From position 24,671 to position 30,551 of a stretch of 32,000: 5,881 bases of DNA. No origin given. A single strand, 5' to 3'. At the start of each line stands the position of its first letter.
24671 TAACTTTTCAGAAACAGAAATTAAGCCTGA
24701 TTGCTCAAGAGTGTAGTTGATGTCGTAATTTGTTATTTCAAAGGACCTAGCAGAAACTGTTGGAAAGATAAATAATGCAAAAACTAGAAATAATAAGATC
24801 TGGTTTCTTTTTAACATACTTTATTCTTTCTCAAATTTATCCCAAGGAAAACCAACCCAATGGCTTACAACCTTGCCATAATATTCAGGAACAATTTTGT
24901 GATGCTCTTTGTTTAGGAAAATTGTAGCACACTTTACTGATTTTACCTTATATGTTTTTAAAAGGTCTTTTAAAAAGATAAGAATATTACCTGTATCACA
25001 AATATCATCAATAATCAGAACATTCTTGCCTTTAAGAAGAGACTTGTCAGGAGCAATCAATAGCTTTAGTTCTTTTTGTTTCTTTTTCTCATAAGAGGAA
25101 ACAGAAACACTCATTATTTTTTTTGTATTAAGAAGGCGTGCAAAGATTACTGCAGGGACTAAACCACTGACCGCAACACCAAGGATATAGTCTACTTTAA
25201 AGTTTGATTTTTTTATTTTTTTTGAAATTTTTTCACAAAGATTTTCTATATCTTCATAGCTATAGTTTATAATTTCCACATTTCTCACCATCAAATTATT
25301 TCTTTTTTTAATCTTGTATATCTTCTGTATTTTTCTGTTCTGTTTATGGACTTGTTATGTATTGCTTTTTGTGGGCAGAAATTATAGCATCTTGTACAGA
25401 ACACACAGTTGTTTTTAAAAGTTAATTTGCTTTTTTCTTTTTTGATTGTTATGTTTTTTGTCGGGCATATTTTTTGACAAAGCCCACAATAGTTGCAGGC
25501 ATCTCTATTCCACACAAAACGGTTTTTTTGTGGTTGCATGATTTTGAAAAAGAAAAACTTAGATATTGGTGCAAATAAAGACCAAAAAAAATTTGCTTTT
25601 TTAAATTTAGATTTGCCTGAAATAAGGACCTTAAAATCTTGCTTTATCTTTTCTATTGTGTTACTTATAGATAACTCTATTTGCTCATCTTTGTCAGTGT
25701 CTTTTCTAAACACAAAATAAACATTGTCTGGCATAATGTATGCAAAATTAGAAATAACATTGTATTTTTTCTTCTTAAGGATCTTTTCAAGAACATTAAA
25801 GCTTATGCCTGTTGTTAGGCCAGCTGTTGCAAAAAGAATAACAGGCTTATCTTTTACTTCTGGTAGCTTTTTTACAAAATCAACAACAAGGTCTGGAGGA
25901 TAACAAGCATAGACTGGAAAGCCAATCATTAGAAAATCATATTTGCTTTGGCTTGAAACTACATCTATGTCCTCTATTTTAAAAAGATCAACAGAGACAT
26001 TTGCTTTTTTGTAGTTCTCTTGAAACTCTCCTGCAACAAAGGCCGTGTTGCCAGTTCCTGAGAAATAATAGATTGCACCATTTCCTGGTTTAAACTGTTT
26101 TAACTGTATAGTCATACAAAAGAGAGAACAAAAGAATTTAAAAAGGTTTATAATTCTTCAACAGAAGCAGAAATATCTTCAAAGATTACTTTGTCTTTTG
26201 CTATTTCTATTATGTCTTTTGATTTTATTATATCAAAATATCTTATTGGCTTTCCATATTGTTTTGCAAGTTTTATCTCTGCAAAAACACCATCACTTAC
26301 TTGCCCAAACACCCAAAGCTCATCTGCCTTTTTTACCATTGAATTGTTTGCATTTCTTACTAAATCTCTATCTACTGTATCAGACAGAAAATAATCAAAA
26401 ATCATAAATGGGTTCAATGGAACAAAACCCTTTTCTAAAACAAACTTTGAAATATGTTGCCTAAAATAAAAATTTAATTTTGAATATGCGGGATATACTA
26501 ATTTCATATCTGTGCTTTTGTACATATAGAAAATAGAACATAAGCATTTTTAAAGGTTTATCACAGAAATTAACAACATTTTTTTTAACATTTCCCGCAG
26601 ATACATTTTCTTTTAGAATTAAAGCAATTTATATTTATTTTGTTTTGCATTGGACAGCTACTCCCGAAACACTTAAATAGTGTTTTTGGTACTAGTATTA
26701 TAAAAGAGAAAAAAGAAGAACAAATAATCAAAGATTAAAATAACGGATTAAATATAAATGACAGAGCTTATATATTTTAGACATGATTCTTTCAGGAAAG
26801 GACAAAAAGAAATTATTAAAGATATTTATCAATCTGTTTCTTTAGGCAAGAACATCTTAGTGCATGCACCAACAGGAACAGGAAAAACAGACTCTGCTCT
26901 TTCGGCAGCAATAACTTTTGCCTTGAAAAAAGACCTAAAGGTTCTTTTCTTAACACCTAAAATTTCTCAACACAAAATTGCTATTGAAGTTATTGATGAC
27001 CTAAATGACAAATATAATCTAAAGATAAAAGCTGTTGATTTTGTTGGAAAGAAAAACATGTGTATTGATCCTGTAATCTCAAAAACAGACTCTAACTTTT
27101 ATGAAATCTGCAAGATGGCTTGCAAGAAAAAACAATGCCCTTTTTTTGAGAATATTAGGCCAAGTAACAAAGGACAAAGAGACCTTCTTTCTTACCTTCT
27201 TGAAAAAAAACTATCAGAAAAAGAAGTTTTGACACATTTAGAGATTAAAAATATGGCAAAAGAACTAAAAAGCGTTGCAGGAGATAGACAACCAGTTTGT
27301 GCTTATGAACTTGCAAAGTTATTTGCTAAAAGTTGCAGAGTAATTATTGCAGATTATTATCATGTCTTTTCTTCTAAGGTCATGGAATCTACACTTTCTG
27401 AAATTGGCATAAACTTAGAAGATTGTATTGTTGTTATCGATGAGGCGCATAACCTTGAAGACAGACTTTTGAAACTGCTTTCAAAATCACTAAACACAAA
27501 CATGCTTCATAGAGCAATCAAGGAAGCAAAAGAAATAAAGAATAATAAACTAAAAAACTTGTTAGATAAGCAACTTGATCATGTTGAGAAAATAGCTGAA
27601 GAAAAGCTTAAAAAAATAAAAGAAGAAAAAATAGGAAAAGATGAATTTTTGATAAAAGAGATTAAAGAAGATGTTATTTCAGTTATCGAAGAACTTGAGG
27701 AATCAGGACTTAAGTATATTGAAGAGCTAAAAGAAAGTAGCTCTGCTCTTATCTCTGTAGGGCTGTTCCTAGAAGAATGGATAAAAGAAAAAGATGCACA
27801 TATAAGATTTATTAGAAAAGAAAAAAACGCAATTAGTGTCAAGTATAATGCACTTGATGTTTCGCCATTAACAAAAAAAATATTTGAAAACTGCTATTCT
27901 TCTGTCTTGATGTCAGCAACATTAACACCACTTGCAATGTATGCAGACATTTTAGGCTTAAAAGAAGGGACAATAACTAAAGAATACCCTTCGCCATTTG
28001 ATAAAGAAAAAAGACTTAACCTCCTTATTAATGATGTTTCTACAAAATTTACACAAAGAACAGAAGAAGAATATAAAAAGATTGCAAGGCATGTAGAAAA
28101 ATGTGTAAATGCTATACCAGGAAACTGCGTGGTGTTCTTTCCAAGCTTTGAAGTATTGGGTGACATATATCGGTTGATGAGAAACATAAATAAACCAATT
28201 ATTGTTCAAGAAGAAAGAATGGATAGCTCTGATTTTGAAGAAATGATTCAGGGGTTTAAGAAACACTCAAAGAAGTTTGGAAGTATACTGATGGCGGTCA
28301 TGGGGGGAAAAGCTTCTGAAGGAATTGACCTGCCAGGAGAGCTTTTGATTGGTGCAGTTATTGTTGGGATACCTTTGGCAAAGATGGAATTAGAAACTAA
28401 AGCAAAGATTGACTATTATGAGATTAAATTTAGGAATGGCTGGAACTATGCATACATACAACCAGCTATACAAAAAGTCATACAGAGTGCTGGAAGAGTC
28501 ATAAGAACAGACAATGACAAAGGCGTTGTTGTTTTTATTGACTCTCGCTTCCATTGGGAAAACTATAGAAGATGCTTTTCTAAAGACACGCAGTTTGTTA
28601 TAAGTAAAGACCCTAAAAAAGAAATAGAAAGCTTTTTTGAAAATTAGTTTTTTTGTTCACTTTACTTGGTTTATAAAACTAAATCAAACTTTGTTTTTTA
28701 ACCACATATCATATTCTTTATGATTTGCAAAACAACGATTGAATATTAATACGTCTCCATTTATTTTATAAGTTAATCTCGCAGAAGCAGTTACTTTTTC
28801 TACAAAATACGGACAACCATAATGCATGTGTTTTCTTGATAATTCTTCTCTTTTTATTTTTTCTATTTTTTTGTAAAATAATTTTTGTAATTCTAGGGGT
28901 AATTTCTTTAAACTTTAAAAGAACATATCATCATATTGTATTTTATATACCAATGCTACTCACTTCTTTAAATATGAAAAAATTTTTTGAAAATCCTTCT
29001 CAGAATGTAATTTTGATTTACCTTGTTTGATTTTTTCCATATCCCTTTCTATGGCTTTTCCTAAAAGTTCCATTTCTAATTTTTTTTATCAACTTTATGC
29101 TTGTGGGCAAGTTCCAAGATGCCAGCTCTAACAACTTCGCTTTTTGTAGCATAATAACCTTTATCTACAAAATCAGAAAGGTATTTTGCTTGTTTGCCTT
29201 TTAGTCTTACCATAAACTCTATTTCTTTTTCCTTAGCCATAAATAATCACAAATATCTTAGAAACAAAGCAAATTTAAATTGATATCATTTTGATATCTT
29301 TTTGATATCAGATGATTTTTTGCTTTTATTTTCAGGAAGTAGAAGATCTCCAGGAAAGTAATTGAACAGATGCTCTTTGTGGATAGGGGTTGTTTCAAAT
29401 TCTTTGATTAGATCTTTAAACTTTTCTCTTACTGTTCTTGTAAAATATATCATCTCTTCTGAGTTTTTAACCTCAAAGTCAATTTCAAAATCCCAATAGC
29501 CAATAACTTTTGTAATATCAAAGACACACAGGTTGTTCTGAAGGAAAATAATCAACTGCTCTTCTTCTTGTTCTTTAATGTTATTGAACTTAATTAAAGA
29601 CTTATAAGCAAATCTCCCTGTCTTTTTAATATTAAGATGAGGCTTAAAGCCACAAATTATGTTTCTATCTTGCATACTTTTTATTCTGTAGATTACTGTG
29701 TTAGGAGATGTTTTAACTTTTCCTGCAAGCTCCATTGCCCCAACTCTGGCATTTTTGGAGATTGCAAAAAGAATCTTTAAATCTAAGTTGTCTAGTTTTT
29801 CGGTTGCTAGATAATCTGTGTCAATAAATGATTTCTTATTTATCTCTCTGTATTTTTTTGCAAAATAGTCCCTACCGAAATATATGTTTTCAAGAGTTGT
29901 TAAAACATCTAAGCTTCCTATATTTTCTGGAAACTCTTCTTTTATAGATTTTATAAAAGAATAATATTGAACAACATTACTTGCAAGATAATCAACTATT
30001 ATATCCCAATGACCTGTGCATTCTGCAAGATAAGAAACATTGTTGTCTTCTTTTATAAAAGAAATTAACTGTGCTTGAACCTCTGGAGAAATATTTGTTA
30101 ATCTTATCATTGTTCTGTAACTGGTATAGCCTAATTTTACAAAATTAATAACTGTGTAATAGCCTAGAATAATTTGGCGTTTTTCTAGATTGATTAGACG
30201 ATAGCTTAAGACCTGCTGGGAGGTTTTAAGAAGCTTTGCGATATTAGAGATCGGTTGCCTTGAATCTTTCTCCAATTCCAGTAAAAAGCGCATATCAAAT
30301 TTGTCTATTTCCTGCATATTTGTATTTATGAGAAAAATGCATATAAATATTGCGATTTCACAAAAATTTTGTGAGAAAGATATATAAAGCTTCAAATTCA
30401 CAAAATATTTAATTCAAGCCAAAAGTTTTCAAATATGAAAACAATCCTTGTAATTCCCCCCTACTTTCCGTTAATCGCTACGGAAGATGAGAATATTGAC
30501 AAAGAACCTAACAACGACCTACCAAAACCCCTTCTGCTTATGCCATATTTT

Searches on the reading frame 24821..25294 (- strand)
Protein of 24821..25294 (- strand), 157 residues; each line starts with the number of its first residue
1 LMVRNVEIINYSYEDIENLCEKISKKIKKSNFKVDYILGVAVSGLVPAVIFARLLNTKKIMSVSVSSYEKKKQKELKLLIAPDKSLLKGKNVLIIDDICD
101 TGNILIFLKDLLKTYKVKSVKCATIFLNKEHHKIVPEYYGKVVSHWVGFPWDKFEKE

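Call 7: search_protein_families(library=pfam, proteins=[window:24821-25294:-], max_evalue=0.01)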
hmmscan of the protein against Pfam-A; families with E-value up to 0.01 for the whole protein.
window:24821-25294:- (157 aa): 1 family
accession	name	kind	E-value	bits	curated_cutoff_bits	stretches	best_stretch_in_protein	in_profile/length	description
PF00156.33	Pribosyltran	-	3.8e-24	85.2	26.3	1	13-152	2-152/158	Phosphoribosyl transferase domain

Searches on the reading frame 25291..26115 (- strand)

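Call 7: search_protein_families(library=pfam, proteins=[window:25291-26115:-], max_evalue=0.01)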
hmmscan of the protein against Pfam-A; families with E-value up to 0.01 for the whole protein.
window:25291-26115:- (274 aa): 14 families
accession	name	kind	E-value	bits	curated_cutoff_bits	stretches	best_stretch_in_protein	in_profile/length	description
PF00037.32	Fer4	-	1e-10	41.4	21.1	2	201-222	2-23/24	4Fe-4S binding domain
PF13187.11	Fer4_9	-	1.3e-07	32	27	1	206-252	1-52/52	4Fe-4S dicluster domain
PF13484.11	Fer4_16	-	2.1e-07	32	30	1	236-265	1-32/66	4Fe-4S double cluster binding domain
PF12641.12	Flavodoxin_3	-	2.5e-07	31.1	27.5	1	15-106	2-85/160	Flavodoxin domain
PF12724.12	Flavodoxin_5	-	4.6e-07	30.7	27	1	15-106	2-92/145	Flavodoxin domain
PF12838.12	Fer4_7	-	2.5e-06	28.3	27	1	207-251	2-52/52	4Fe-4S dicluster domain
PF14697.11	Fer4_21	-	3.3e-06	27.6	35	0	196-222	30-57/59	4Fe-4S dicluster domain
PF13237.11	Fer4_10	-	4.3e-06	27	25.5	1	203-248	5-53/53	4Fe-4S dicluster domain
PF12837.12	Fer4_6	-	1.5e-05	25.1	25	1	200-220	2-22/24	4Fe-4S binding domain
PF25160.1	LdpA_Fe-S-bd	-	3e-05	24.1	27.6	1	213-256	9-47/49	LdpA Fe-S cluster-binding domain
PF12682.12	Flavodoxin_4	-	0.00029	20.8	24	1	53-114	68-125/155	Flavodoxin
PF12797.12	Fer4_2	-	0.00042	20.6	24.5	0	200-219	3-22/22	4Fe-4S binding domain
PF00258.30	Flavodoxin_1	-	0.0011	19.5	25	1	15-86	1-74/143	Flavodoxin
PF12798.12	Fer4_3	-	0.0012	20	27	0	207-219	1-13/15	4Fe-4S binding domain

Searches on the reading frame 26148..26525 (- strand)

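Call 7: search_protein_families(library=pfam, proteins=[window:26148-26525:-], max_evalue=0.01)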
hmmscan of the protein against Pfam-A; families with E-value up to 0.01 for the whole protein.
window:26148-26525:- (125 aa): 1 family
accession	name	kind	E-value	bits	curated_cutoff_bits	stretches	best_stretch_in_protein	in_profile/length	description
PF24963.1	DUF7768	-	1.2e-13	51.7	26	1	18-97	16-98/98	Domain of unknown function (DUF7768)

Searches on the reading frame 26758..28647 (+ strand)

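Call 7: search_protein_families(library=pfam, proteins=[window:26758-28647:+], max_evalue=0.01)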
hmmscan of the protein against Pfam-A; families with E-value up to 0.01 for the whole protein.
window:26758-28647:+ (629 aa): 10 families
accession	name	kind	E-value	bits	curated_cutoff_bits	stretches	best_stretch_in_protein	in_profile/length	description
PF13307.12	Helicase_C_2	-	1.4e-44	152.5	25.3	1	447-610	2-166/170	Helicase C-terminal domain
PF06733.21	DEAD_2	-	1.5e-20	73.9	21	1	77-249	14-171/172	DEAD_2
PF06777.17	HBB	-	2.7e-17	63.5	30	1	253-432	1-189/190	Helical and beta-bridge domain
PF04851.21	ResIII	-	3.9e-10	40.3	22.5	1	12-89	4-83/164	Type III restriction enzyme, res subunit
PF00270.35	DEAD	-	9.1e-10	39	26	1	14-93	2-79/167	DEAD/DEAH box helicase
PF02562.22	PhoH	-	0.00013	22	27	0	15-69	8-59/205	PhoH-like protein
PF13401.12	AAA_22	-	0.00066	20.4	27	0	211-246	73-109/130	AAA domain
PF22208.1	Cas_Csm6_CARF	-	0.0013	18.9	27.5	0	8-85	14-91/106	Cas_Csm6 CARF domain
PF25199.1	nSTAND_NTPase5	-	0.0028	17.9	34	0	17-86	26-98/145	Novel STAND NTPase 5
PF13191.12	AAA_16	-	0.0092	16.9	32.6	0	13-72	5-63/167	AAA ATPase domain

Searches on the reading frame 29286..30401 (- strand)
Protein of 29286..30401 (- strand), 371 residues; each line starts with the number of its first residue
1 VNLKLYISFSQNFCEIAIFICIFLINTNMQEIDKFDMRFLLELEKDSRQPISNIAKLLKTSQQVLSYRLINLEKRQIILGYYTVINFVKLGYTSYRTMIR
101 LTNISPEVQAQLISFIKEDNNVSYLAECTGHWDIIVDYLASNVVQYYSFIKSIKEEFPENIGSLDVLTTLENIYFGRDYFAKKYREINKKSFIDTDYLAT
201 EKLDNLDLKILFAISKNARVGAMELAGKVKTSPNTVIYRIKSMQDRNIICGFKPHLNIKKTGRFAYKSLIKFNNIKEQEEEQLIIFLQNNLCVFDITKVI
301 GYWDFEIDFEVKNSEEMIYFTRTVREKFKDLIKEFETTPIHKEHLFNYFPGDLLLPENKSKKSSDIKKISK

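Call 8: search_protein_families(library=pfam, proteins=[window:29286-30401:-], max_evalue=0.01)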
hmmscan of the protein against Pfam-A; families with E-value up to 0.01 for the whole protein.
window:29286-30401:- (371 aa): 6 families
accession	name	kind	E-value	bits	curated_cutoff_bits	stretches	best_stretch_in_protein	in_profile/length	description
PF13404.12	HTH_AsnC-type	-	2.8e-15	56.3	27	2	203-244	1-42/42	AsnC-type helix-turn-helix domain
PF13412.12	HTH_24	-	9.8e-14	51.1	21.9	2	203-249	1-47/48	Winged helix-turn-helix DNA-binding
PF01047.28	MarR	-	0.002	18.4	24.6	0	208-249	6-47/59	MarR family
PF24499.1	Ig_TMEM131L_4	-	0.0028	18.5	27.8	0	273-301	106-133/136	TMEM131L fourth Ig-like domain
PF13545.12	HTH_Crp_2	-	0.0044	17.4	27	0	38-84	5-61/70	Crp-like helix-turn-helix domain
PF12840.13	HTH_20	-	0.005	17.2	27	0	37-74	7-44/51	Helix-turn-helix domain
